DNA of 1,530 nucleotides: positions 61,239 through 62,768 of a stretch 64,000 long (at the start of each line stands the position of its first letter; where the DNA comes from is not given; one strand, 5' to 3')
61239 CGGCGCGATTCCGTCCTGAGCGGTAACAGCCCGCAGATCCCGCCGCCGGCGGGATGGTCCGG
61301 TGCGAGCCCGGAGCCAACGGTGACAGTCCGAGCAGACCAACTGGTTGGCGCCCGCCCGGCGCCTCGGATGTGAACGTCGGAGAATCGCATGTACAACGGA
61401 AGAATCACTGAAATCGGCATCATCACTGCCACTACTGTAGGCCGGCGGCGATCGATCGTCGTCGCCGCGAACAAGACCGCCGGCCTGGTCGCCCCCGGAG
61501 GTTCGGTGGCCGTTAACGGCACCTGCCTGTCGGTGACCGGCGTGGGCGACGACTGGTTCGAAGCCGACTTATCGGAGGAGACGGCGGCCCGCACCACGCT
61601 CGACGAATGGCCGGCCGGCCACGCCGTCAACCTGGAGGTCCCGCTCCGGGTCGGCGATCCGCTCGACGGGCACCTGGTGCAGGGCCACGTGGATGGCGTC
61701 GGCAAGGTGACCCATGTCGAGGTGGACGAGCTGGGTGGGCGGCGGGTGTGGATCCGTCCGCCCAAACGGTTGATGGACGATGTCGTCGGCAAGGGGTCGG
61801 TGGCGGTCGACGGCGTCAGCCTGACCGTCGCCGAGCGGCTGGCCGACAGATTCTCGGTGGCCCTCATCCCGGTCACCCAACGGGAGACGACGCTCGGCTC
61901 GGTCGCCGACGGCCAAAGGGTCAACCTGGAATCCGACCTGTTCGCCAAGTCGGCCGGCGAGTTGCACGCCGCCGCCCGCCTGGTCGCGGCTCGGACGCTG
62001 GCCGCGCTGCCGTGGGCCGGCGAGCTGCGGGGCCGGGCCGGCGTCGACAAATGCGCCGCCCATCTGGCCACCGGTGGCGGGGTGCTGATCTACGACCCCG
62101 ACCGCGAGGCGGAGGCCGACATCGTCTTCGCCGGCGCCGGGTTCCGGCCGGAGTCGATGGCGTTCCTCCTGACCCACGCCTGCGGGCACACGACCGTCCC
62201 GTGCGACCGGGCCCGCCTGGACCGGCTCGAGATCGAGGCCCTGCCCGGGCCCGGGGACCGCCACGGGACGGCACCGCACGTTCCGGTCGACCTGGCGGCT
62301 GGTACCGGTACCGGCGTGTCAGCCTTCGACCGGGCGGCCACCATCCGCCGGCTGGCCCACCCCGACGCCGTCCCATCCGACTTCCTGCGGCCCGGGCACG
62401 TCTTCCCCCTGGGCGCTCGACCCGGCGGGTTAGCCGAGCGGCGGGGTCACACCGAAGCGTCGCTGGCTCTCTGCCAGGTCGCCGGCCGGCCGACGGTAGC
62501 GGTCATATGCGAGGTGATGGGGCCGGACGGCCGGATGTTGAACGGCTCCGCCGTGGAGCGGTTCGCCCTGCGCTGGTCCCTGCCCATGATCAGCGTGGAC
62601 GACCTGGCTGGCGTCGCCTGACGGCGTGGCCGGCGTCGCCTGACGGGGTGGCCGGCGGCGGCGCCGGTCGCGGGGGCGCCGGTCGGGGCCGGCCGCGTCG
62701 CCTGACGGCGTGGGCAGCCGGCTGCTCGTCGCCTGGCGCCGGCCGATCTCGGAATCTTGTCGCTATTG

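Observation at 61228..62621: Putative FMN riboswitch controlling an unusual riboflavin synthase-DHBP synthase fusion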

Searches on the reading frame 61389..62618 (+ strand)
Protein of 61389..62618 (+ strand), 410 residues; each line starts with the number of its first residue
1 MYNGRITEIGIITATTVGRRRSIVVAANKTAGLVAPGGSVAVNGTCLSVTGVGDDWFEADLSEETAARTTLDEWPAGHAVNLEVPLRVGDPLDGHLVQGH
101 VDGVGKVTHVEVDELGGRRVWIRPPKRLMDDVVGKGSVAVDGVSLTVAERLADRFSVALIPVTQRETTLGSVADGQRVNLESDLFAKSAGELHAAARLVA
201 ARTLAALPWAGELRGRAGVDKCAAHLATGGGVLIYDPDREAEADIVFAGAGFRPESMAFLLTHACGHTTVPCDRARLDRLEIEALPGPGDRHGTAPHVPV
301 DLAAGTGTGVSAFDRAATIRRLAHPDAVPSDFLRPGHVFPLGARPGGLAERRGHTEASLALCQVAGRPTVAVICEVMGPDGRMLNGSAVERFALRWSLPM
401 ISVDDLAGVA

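Call 5: search_protein_families(library=pfam, proteins=[window:61389-62618:+], max_evalue=1)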
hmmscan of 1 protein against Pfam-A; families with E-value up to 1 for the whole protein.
window:61389-62618:+ (410 aa): 2 families
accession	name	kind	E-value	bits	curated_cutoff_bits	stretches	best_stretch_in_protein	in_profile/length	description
PF00926.24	DHBP_synthase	-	8.9e-57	192.1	26.4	1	223-407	4-189/191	3,4-dihydroxy-2-butanone 4-phosphate synthase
PF00677.23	Lum_binding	-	4.6e-43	145.6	27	2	98-183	1-86/86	Lumazine binding domain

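Call 6: search_protein_families(library=ncbifam, proteins=[window:61389-62618:+], max_evalue=1)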
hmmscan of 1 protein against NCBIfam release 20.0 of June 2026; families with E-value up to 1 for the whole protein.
window:61389-62618:+ (410 aa): 11 families
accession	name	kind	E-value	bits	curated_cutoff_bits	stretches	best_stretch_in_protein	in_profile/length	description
NF006767.1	PRK09289.1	equivalog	3.6e-54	183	155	1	1-189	1-188/192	riboflavin synthase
NF006803.0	PRK09311.1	equivalog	4.3e-48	164.1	569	1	219-407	12-202/417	bifunctional 3,4-dihydroxy-2-butanone-4-phosphate synthase/GTP cyclohydrolase II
NF006804.0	PRK09314.1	equivalog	1.2e-43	149.6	432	1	232-406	20-194/339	bifunctional 3,4-dihydroxy-2-butanone 4-phosphate synthase/GTP cyclohydrolase II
TIGR00506.1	ribB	equivalog_domain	1.3e-43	148.9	177.45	1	219-407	5-201/204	3,4-dihydroxy-2-butanone-4-phosphate synthase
TIGR00187.1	ribE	equivalog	1.6e-43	148.3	156.6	1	1-189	1-191/207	riboflavin synthase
NF009566.0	PRK13020.1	equivalog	1.2e-40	138.9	180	1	6-185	6-186/206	riboflavin synthase subunit alpha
NF010626.1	PRK14019.1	equivalog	3.9e-38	131.4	513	1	232-406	19-194/364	bifunctional 3,4-dihydroxy-2-butanone-4-phosphate synthase/GTP cyclohydrolase II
NF006806.0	PRK09319.1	equivalog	3.6e-34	118.3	764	1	222-406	17-205/561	bifunctional 3,4-dihydroxy-2-butanone-4-phosphate synthase/GTP cyclohydrolase II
NF009132.0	PRK12485.1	equivalog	1.2e-29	103.5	693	1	232-406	20-195/369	bifunctional 3,4-dihydroxy-2-butanone-4-phosphate synthase/GTP cyclohydrolase II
NF006805.0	PRK09318.1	equivalog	1.6e-23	83.4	486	1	227-406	9-181/387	bifunctional 3,4-dihydroxy-2-butanone-4-phosphate synthase/GTP cyclohydrolase II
NF004437.0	PRK05773.1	equivalog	2e-16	59.9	262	2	308-406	106-213/219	3,4-dihydroxy-2-butanone 4-phosphate synthase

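Call 7: find_homologous_proteins(query=window:61389-62618:+, max_evalue=1e-10)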
Query window:61389-62618:+ (410 aa): 2011 proteins with E <= 1e-10 among 8000 candidates; the best 120 are listed.
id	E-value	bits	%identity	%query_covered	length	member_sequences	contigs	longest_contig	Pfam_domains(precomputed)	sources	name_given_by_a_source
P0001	1.0e-267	906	100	100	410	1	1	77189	PF00926.25,PF00677.24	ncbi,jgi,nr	ncbi:MAG TPA: riboflavin synthase [Acidimicrobiales bacterium]|jgi:3,4-dihydroxy 2-butanone 4-phosph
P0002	8.9e-224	761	85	99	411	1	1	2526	PF00926.25,PF00677.24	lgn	-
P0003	4.5e-192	657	75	99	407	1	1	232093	PF00926.25,PF00677.24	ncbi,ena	-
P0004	3.6e-189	647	74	99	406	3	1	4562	PF00926.25,PF00677.24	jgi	jgi:3,4-dihydroxy 2-butanone 4-phosphate synthase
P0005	3.7e-188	644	73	99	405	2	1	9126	PF00926.25,PF00677.24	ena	-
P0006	1.2e-187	642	74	99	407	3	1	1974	PF00926.25,PF00677.24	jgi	jgi:3,4-dihydroxy 2-butanone 4-phosphate synthase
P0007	1.7e-187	642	74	99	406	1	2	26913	PF00926.25,PF00677.24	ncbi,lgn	-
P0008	3.3e-187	641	72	99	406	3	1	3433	PF00926.25,PF00677.24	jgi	jgi:3,4-dihydroxy 2-butanone 4-phosphate synthase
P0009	1.0e-186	639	73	99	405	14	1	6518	PF00926.25,PF00677.24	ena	-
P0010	7.2e-186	636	74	99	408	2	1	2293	PF00926.25,PF00677.24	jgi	jgi:3,4-dihydroxy 2-butanone 4-phosphate synthase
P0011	8.7e-186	636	73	99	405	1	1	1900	PF00926.25,PF00677.24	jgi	jgi:3,4-dihydroxy 2-butanone 4-phosphate synthase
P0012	9.5e-186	636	77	93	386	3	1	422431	PF00926.25,PF00677.24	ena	-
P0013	1.4e-185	635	72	99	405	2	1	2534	PF00926.25,PF00677.24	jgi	jgi:3,4-dihydroxy 2-butanone 4-phosphate synthase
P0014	1.6e-185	635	73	99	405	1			PF00926.25,PF00677.24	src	-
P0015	1.1e-184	632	73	99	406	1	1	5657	PF00926.25,PF00677.24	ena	-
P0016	1.3e-184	632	73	99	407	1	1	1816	PF00926.25,PF00677.24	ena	-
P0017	6.1e-184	630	74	99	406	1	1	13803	PF00926.25,PF00677.24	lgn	-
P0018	1.7e-183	628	72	99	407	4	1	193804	PF00926.25,PF00677.24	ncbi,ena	-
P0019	2.6e-183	628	73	99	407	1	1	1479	PF00926.25,PF00677.24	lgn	-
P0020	1.8e-182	625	73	99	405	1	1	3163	PF00926.25,PF00677.24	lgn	-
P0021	2.0e-182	625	72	99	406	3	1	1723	PF00926.25,PF00677.24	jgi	jgi:3,4-dihydroxy 2-butanone 4-phosphate synthase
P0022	3.1e-182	624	71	99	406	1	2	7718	PF00926.25,PF00677.24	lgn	-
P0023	4.2e-182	624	72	99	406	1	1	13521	PF00926.25,PF00677.24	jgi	jgi:3,4-dihydroxy 2-butanone 4-phosphate synthase/3,4-dihydroxy 2-butanone 4-phosphate synthase/GTP 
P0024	1.3e-181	622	72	99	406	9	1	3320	PF00926.25,PF00677.24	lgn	-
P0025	1.3e-181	622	73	99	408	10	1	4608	PF00926.25,PF00677.24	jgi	jgi:3,4-dihydroxy 2-butanone 4-phosphate synthase/3,4-dihydroxy 2-butanone 4-phosphate synthase/GTP 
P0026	1.4e-181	622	72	99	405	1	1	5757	PF00926.25,PF00677.24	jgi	jgi:3,4-dihydroxy 2-butanone 4-phosphate synthase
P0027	1.5e-181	622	71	99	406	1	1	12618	PF00926.25,PF00677.24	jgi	jgi:3,4-dihydroxy 2-butanone 4-phosphate synthase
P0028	7.5e-181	620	71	99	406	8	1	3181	PF00926.25,PF00677.24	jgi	jgi:3,4-dihydroxy 2-butanone 4-phosphate synthase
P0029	1.0e-180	619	72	99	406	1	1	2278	PF00926.25,PF00677.24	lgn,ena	-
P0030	1.1e-180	619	71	99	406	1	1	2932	PF00926.25,PF00677.24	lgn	-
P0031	1.2e-180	619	71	99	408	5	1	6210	PF00926.25,PF00677.24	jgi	-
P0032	1.3e-180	619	70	99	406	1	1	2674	PF00926.25,PF00677.24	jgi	jgi:riboflavin synthase alpha subunit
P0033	1.9e-180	618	72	99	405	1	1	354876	PF00926.25,PF00677.24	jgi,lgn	jgi:3,4-dihydroxy 2-butanone 4-phosphate synthase/3,4-dihydroxy 2-butanone 4-phosphate synthase/GTP 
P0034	2.1e-180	618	71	99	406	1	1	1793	PF00926.25,PF00677.24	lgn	-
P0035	2.9e-180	618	70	99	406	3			PF00926.25,PF00677.24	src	-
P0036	4.0e-180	617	71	99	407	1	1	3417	PF00926.25,PF00677.24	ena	-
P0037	5.3e-180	617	72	99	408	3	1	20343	PF00926.25,PF00677.24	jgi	jgi:3,4-dihydroxy 2-butanone 4-phosphate synthase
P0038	5.7e-180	617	71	99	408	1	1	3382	PF00926.25,PF00677.24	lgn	-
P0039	5.7e-180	617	71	99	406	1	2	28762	PF00926.25,PF00677.24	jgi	jgi:3,4-dihydroxy 2-butanone 4-phosphate synthase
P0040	6.4e-180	617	71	99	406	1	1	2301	PF00926.25,PF00677.24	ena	-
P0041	7.8e-180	616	74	94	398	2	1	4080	PF00926.25,PF00677.24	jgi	jgi:3,4-dihydroxy 2-butanone 4-phosphate synthase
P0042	1.1e-179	616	72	94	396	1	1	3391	PF00926.25,PF00677.24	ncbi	ncbi:MAG: riboflavin synthase [Acidimicrobiales bacterium]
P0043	1.5e-179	615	71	99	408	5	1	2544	PF00926.25,PF00677.24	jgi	jgi:3,4-dihydroxy 2-butanone 4-phosphate synthase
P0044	1.9e-179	615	72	99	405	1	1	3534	PF00926.25,PF00677.24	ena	-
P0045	3.2e-179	614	70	99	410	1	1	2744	PF00926.25,PF00677.24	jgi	jgi:riboflavin synthase alpha subunit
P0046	4.6e-179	614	70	99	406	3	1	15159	PF00926.25,PF00677.24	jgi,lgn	jgi:3,4-dihydroxy 2-butanone 4-phosphate synthase/3,4-dihydroxy 2-butanone 4-phosphate synthase/GTP 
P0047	1.1e-178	613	71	99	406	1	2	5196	PF00926.25,PF00677.24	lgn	-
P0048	1.2e-178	612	71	99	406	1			PF00926.25,PF00677.24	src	-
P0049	2.1e-178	612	72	99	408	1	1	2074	PF00926.25,PF00677.24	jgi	jgi:3,4-dihydroxy 2-butanone 4-phosphate synthase/3,4-dihydroxy 2-butanone 4-phosphate synthase/GTP 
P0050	2.3e-178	611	70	99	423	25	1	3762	PF00926.25,PF00677.24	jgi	jgi:3,4-dihydroxy 2-butanone 4-phosphate synthase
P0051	2.7e-178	611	71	99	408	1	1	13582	PF00926.25,PF00677.24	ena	-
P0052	3.0e-178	611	71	99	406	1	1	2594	PF00926.25,PF00677.24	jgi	jgi:3,4-dihydroxy 2-butanone 4-phosphate synthase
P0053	4.6e-178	610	72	94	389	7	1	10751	PF00926.25,PF00677.24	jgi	jgi:3,4-dihydroxy 2-butanone 4-phosphate synthase/3,4-dihydroxy 2-butanone 4-phosphate synthase/GTP 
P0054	4.6e-178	610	71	99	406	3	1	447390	PF00926.25,PF00677.24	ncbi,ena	-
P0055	5.3e-178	610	70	99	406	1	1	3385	PF00926.25,PF00677.24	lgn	-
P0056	8.5e-178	610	70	99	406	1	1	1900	PF00926.25,PF00677.24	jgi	jgi:3,4-dihydroxy 2-butanone 4-phosphate synthase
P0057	1.0e-177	609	70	99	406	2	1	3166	PF00926.25,PF00677.24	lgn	-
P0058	1.6e-177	609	71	99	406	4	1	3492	PF00926.25,PF00677.24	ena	-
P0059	1.8e-177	609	71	99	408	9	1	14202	PF00926.25,PF00677.24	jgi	jgi:3,4-dihydroxy 2-butanone 4-phosphate synthase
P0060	2.3e-177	608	69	99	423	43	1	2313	PF00926.25,PF00677.24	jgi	-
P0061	2.3e-177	608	72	94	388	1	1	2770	PF00926.25,PF00677.24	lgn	-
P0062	2.8e-177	608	70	99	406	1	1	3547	PF00926.25,PF00677.24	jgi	jgi:3,4-dihydroxy 2-butanone 4-phosphate synthase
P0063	2.9e-177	608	71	99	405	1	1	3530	PF00926.25,PF00677.24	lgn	-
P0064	3.8e-177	607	70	99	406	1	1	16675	PF00926.25,PF00677.24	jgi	jgi:3,4-dihydroxy 2-butanone 4-phosphate synthase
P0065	3.8e-177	607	71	99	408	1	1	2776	PF00926.25,PF00677.24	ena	-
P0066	5.1e-177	607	70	99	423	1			PF00926.25,PF00677.24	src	-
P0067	9.9e-177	606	70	99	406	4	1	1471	PF00926.25,PF00677.24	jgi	jgi:3,4-dihydroxy 2-butanone 4-phosphate synthase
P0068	1.4e-176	606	70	99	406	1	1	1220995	PF00926.25,PF00677.24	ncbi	-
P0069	1.6e-176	605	70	99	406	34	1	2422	PF00926.25,PF00677.24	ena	-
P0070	1.7e-176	605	69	99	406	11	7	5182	PF00926.25,PF00677.24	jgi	jgi:3,4-dihydroxy 2-butanone 4-phosphate synthase/3,4-dihydroxy 2-butanone 4-phosphate synthase/GTP 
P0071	1.8e-176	605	71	99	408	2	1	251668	PF00926.25,PF00677.24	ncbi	-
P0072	2.0e-176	605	70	99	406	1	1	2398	PF00926.25,PF00677.24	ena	-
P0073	2.1e-176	605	71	99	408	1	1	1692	PF00926.25,PF00677.24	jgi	jgi:3,4-dihydroxy 2-butanone 4-phosphate synthase/3,4-dihydroxy 2-butanone 4-phosphate synthase/GTP 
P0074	2.1e-176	605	69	99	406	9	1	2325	PF00926.25,PF00677.24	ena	-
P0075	2.2e-176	605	71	99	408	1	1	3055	PF00926.25,PF00677.24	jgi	jgi:3,4-dihydroxy 2-butanone 4-phosphate synthase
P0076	2.5e-176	605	71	99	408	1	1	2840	PF00926.25,PF00677.24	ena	-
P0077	2.5e-176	605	72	99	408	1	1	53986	PF00926.25,PF00677.24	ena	-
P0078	2.6e-176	605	70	99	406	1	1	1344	PF00926.25,PF00677.24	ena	-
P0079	3.0e-176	605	69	99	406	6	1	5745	PF00926.25,PF00677.24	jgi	jgi:3,4-dihydroxy 2-butanone 4-phosphate synthase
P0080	3.6e-176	604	71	99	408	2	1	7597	PF00926.25,PF00677.24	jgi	jgi:riboflavin synthase alpha subunit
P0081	3.7e-176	604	69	99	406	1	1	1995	PF00926.25,PF00677.24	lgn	-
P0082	3.8e-176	604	69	99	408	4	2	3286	PF00926.25,PF00677.24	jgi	jgi:3,4-dihydroxy 2-butanone 4-phosphate synthase/3,4-dihydroxy 2-butanone 4-phosphate synthase/GTP 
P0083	3.8e-176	604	71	99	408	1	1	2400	PF00926.25,PF00677.24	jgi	jgi:riboflavin synthase alpha subunit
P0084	4.8e-176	604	71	99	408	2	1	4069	PF00926.25,PF00677.24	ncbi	-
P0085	5.1e-176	604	71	99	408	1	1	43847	PF00926.25,PF00677.24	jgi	jgi:3,4-dihydroxy 2-butanone 4-phosphate synthase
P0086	6.4e-176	603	71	99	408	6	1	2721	PF00926.25,PF00677.24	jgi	jgi:3,4-dihydroxy 2-butanone 4-phosphate synthase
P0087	8.7e-176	603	71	99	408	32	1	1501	PF00926.25,PF00677.24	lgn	-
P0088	1.3e-175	602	71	99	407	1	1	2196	PF00926.25,PF00677.24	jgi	jgi:3,4-dihydroxy 2-butanone 4-phosphate synthase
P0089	1.5e-175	602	70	99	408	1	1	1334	PF00926.25,PF00677.24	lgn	-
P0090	1.6e-175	602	69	99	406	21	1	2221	PF00926.25,PF00677.24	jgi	jgi:3,4-dihydroxy 2-butanone 4-phosphate synthase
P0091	2.2e-175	602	71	99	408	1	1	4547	PF00926.25,PF00677.24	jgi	jgi:3,4-dihydroxy 2-butanone 4-phosphate synthase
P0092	2.3e-175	602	69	100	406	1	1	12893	PF00926.25,PF00677.24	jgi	jgi:3,4-dihydroxy 2-butanone 4-phosphate synthase/3,4-dihydroxy 2-butanone 4-phosphate synthase/GTP 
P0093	2.5e-175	601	71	99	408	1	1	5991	PF00926.25,PF00677.24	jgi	jgi:3,4-dihydroxy 2-butanone 4-phosphate synthase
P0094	2.9e-175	601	69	99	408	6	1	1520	PF00926.25,PF00677.24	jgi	jgi:3,4-dihydroxy 2-butanone 4-phosphate synthase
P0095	3.0e-175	601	69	99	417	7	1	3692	PF00926.25,PF00677.24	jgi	-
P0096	3.2e-175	601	70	99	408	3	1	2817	PF00926.25,PF00677.24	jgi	jgi:3,4-dihydroxy 2-butanone 4-phosphate synthase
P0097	3.5e-175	601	68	99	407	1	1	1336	PF00926.25,PF00677.24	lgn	-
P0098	3.7e-175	601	71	99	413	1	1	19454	PF00926.25,PF00677.24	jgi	jgi:3,4-dihydroxy 2-butanone 4-phosphate synthase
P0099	3.9e-175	601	71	99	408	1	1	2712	PF00926.25,PF00677.24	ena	-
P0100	4.4e-175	601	70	99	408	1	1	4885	PF00926.25,PF00677.24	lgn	-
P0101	4.9e-175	600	69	99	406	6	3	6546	PF00926.25,PF00677.24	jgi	jgi:3,4-dihydroxy 2-butanone 4-phosphate synthase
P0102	5.2e-175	600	71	99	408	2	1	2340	PF00926.25,PF00677.24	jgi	jgi:3,4-dihydroxy 2-butanone 4-phosphate synthase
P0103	5.8e-175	600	71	99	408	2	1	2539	PF00926.25,PF00677.24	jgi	jgi:3,4-dihydroxy 2-butanone 4-phosphate synthase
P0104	6.7e-175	600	71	99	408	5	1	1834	PF00926.25,PF00677.24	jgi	jgi:3,4-dihydroxy 2-butanone 4-phosphate synthase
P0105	7.6e-175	600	70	99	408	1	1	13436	PF00926.25,PF00677.24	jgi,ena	-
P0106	8.7e-175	600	71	99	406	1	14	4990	PF00926.25,PF00677.24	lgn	-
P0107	8.8e-175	600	71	99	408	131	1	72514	PF00926.25,PF00677.24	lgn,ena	-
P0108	8.9e-175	600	70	99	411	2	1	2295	PF00926.25,PF00677.24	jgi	jgi:3,4-dihydroxy 2-butanone 4-phosphate synthase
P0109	9.0e-175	600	70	99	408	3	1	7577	PF00926.25,PF00677.24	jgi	jgi:3,4-dihydroxy 2-butanone 4-phosphate synthase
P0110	9.1e-175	600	69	99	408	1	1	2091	PF00926.25,PF00677.24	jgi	jgi:3,4-dihydroxy 2-butanone 4-phosphate synthase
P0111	9.7e-175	600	71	99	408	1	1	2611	PF00926.25,PF00677.24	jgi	jgi:3,4-dihydroxy 2-butanone 4-phosphate synthase/3,4-dihydroxy 2-butanone 4-phosphate synthase/GTP 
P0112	1.0e-174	599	69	99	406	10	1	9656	PF00926.25,PF00677.24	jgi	jgi:3,4-dihydroxy 2-butanone 4-phosphate synthase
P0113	1.0e-174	599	69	99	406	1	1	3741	PF00926.25,PF00677.24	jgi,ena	-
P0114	1.5e-174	599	69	100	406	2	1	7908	PF00926.25,PF00677.24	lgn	-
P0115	1.5e-174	599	69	99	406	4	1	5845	PF00926.25,PF00677.24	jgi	jgi:3,4-dihydroxy 2-butanone 4-phosphate synthase/3,4-dihydroxy 2-butanone 4-phosphate synthase/GTP 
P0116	1.6e-174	599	68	99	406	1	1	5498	PF00926.25,PF00677.24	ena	-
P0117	1.8e-174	599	71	99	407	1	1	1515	PF00926.25,PF00677.24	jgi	jgi:3,4-dihydroxy 2-butanone 4-phosphate synthase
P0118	1.8e-174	599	69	99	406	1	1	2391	PF00926.25,PF00677.24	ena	-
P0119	1.9e-174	599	71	99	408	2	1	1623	PF00926.25,PF00677.24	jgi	jgi:3,4-dihydroxy 2-butanone 4-phosphate synthase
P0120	2.0e-174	599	70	99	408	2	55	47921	PF00926.25,PF00677.24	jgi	jgi:3,4-dihydroxy 2-butanone 4-phosphate synthase/3,4-dihydroxy 2-butanone 4-phosphate synthase/GTP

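Call 8: find_related_loci(query=window:61389-62618:+, collection=genome_contigs, flank=6000)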
Query window:61389-62618:+ (410 aa) in genome_contigs; peptide patterns used: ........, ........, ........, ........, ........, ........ (x = any residue, [..] = any of these).
298 stretches matched a pattern; 38 encode a relative of the query (tblastn E <= 1e-3); 37 distinct loci.
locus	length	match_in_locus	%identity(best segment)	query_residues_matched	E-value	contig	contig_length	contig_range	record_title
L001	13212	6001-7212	75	1-407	0e+0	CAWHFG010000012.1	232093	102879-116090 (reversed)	MAG: uncultured Acidimicrobiaceae bacterium isolate MFD00731.bin.2.67 genome assembly, contig: contig_71771, whole genom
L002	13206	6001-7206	74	1-407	0e+0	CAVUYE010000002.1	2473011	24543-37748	MAG: uncultured Acidimicrobiaceae bacterium isolate MFD06092.bin.2.10 genome assembly, contig: contig_4625, whole genome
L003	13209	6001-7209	74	1-407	0e+0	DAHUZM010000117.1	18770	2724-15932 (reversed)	MAG TPA_asm: Acidimicrobiaceae bacterium isolate clean1685 k141_445008, whole genome shotgun sequence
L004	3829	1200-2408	73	1-407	0e+0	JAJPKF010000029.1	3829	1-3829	MAG: Proteobacteria bacterium isolate Centralia_MAG_67 k107_1320258, whole genome shotgun sequence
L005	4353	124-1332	69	1-407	0e+0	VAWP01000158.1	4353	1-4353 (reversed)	MAG: Actinobacteria bacterium isolate AC_9 14_0919_05_20cm_scaffold_14489, whole genome shotgun sequence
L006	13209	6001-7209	69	1-407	0e+0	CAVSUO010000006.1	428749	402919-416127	MAG: uncultured Actinomycetes bacterium isolate MFD09603.bin.2.215 genome assembly, contig: contig_61381, whole genome s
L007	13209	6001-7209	70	1-407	0e+0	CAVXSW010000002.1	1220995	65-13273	MAG: uncultured Acidimicrobiales bacterium isolate MFD09603.bin.2.51 genome assembly, contig: contig_11510, whole genome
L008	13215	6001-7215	70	1-407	2e-178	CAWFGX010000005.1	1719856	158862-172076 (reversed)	MAG: uncultured Actinomycetota bacterium isolate MFD02671.bin.1.140 genome assembly, contig: contig_3477, whole genome s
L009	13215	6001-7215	71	1-407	1e-177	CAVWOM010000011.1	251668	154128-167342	MAG: uncultured Actinomycetota bacterium isolate MFD09603.bin.1.131 genome assembly, contig: contig_30656, whole genome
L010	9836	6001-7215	69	1-407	4e-175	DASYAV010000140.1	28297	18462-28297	MAG TPA_asm: Streptosporangiaceae bacterium isolate SMAG_U4890 k141_4526574, whole genome shotgun sequence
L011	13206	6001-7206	67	1-406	5e-172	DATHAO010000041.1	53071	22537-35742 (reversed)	MAG TPA_asm: Acidimicrobiales bacterium isolate SMAG_U10692 k141_472861, whole genome shotgun sequence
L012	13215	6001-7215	68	1-407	9e-172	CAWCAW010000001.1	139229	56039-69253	MAG: uncultured Acidimicrobiaceae bacterium isolate MFD04540.bin.2.81 genome assembly, contig: contig_10461, whole genom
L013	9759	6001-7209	68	1-407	6e-162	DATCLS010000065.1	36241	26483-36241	MAG TPA_asm: Acidimicrobiales bacterium isolate SMAG_U7128 k141_627407, whole genome shotgun sequence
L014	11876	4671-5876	68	1-406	6e-160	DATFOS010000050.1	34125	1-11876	MAG TPA_asm: Acidimicrobiales bacterium isolate SMAG_U9283 k141_1246203, whole genome shotgun sequence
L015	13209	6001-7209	64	1-407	5e-156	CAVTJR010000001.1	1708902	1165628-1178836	MAG: uncultured Actinomycetota bacterium isolate MFD05580.bin.1.93 genome assembly, contig: contig_26444, whole genome s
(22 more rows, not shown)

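Call 62: find_encoding_contigs(protein=P0002, flank=2000, max_places=2)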
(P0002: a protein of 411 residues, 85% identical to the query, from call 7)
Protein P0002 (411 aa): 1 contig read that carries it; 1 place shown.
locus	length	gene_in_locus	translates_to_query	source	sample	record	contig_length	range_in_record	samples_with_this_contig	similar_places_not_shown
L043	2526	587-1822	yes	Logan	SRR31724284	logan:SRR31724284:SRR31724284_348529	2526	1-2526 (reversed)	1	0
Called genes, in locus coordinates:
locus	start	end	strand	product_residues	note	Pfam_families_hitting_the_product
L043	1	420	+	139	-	?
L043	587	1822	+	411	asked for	PF00677:Lum_binding, PF00926:DHBP_synthase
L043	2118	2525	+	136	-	?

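Call 65: search_protein_families(library=pfam, proteins=[L043:2118-2525:+], max_evalue=0.001)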
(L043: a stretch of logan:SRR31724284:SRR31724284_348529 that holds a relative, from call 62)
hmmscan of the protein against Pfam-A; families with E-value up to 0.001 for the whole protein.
L043:2118-2525:+ (136 aa): 0 families
